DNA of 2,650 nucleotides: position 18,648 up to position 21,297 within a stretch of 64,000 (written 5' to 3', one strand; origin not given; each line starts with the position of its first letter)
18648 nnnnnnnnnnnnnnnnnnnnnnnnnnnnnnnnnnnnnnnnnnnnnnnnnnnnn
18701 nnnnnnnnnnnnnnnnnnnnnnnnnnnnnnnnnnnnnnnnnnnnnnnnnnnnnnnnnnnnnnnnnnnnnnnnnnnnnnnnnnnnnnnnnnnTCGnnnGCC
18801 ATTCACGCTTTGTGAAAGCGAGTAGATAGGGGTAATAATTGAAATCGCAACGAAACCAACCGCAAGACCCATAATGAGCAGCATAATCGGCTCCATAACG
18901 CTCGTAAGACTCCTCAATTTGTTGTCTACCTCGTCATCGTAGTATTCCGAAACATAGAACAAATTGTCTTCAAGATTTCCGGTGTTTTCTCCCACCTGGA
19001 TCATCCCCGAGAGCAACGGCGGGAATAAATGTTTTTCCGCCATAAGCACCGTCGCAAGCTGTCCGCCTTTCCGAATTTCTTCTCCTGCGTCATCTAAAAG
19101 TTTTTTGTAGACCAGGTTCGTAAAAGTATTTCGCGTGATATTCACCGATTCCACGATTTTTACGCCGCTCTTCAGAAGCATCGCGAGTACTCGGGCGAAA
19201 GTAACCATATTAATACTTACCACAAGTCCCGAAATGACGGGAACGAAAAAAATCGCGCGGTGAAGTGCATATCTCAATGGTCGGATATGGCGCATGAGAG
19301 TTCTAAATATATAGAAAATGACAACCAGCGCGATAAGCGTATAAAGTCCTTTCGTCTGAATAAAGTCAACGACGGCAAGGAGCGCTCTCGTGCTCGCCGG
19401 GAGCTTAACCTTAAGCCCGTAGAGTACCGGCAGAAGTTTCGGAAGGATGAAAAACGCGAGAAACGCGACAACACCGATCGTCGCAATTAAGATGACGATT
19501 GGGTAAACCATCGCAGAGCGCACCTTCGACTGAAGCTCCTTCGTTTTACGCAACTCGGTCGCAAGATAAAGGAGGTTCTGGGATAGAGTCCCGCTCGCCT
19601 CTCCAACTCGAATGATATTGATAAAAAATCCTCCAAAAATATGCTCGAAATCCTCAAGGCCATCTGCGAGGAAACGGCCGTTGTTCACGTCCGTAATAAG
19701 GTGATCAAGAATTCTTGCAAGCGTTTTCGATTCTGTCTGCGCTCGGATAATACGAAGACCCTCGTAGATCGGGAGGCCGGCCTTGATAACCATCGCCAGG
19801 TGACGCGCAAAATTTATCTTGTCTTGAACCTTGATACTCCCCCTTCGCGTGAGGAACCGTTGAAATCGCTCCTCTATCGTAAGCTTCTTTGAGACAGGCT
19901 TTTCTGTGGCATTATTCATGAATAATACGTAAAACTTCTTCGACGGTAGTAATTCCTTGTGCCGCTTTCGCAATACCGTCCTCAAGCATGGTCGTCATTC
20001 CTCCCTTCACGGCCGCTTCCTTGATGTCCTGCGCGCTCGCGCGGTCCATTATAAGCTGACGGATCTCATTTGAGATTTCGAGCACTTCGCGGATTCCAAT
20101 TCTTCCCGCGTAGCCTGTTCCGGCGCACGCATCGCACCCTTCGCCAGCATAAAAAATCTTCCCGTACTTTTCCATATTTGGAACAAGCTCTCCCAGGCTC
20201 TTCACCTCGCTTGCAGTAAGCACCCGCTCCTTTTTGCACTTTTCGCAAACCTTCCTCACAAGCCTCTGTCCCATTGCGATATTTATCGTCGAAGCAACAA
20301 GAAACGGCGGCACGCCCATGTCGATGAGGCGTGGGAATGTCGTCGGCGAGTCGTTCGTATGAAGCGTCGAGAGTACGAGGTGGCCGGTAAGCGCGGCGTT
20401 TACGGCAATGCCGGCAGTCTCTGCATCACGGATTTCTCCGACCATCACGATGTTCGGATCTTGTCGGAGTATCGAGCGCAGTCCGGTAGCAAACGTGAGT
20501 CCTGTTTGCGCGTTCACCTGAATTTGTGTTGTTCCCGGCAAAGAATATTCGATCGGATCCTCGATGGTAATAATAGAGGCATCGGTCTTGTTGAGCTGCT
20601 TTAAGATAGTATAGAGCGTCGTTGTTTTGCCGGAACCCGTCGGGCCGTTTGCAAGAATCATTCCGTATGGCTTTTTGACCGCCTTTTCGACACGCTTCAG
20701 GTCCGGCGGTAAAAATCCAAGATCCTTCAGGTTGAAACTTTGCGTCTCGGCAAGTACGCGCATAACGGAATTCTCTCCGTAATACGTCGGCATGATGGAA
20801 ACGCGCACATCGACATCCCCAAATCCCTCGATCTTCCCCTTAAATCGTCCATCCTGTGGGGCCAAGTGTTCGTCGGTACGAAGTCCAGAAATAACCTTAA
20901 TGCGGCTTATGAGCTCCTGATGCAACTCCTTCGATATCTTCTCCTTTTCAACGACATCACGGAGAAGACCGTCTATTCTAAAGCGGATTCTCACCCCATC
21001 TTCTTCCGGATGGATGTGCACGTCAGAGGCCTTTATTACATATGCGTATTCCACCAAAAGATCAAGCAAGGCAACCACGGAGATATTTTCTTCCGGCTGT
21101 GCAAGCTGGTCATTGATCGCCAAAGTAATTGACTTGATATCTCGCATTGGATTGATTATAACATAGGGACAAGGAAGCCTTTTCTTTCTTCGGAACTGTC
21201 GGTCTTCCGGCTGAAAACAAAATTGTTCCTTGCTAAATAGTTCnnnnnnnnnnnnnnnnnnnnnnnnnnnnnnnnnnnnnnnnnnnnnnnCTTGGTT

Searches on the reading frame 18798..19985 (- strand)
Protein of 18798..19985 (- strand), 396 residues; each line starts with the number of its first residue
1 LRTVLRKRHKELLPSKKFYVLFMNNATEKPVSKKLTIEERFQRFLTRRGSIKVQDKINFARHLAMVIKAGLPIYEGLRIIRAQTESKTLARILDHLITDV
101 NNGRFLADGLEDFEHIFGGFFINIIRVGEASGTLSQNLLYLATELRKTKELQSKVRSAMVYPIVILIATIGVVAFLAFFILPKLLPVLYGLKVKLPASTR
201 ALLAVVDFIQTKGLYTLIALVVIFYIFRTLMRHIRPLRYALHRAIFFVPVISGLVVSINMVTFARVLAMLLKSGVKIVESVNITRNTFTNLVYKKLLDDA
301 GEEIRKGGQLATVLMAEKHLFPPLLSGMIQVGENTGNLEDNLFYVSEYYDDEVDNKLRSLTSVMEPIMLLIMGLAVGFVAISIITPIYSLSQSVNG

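Call 61: search_protein_families(library=pfam, proteins=[window:18798-19985:-], max_evalue=0.0001)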
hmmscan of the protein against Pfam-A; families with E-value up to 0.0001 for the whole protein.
window:18798-19985:- (396 aa): 1 family
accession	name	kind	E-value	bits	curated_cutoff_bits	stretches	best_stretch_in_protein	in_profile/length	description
PF00482.28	T2SSF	-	1.1e-56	190.5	25.2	2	263-386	1-125/125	Type II secretion system (T2SS), protein F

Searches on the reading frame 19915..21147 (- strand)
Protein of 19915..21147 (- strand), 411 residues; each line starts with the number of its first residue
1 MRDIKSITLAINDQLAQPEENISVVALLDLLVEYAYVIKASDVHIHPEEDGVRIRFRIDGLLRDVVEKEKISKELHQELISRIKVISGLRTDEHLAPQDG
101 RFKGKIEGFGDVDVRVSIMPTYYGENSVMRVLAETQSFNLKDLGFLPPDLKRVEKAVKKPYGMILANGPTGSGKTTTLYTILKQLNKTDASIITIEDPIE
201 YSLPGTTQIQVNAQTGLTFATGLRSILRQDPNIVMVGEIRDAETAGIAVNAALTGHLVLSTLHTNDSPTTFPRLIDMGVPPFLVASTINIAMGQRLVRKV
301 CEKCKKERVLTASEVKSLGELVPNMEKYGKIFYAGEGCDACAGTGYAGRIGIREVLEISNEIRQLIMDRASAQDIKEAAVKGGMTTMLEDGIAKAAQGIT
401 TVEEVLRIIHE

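Call 61: search_protein_families(library=pfam, proteins=[window:19915-21147:-], max_evalue=0.0001)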
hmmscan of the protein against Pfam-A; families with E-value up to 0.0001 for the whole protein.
window:19915-21147:- (411 aa): 2 families
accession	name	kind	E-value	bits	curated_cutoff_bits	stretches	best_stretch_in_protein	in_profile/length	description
PF00437.27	T2SSE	-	1.2e-121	406.3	24.9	1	21-407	5-370/370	Type II/IV secretion system protein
PF25199.1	nSTAND_NTPase5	-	5.8e-05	23.4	34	0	154-203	34-84/145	Novel STAND NTPase 5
